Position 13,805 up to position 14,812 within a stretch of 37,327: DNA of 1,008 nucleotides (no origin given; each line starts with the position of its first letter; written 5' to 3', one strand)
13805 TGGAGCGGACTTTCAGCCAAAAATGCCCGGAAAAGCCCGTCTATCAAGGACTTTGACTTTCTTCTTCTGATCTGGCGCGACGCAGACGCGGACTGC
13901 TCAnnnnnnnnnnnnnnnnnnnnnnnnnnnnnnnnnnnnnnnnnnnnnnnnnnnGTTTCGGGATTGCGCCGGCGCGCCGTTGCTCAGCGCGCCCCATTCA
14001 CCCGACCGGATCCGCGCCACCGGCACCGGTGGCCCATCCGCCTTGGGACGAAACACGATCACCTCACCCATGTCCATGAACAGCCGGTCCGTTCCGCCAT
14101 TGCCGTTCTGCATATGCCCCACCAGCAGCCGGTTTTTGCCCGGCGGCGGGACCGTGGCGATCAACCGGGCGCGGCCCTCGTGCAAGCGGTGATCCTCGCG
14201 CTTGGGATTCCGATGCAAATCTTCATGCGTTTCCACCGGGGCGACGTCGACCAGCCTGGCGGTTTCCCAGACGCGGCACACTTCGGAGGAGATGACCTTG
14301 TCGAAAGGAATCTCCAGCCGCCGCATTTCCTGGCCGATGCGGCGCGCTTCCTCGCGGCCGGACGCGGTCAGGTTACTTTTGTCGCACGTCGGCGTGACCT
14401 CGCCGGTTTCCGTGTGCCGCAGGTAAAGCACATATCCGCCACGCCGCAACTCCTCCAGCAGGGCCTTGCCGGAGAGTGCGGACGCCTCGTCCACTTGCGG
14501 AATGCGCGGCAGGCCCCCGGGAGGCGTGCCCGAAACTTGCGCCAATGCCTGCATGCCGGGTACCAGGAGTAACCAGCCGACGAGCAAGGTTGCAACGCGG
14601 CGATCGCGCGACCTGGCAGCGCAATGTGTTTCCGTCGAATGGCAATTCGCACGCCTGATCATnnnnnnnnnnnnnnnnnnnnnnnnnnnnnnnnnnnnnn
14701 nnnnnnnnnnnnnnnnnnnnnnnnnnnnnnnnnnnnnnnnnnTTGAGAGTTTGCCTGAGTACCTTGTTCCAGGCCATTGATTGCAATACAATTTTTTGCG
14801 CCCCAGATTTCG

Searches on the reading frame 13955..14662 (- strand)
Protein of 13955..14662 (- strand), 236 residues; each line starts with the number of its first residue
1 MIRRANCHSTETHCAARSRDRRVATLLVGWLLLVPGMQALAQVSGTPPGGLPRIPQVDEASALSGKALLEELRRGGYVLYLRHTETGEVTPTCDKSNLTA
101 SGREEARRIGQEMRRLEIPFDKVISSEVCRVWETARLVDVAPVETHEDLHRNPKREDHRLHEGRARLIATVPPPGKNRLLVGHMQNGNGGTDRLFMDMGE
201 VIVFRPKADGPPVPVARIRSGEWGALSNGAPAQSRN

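Call 45: search_protein_families(library=pfam, proteins=[window:13955-14662:-], max_evalue=0.001)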
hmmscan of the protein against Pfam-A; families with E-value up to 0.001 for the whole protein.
window:13955-14662:- (236 aa): 1 family
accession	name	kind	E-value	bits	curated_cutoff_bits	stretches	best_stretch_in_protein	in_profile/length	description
PF00300.27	His_Phos_1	-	5.4e-07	29.9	21.7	1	81-149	4-77/194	Histidine phosphatase superfamily (branch 1)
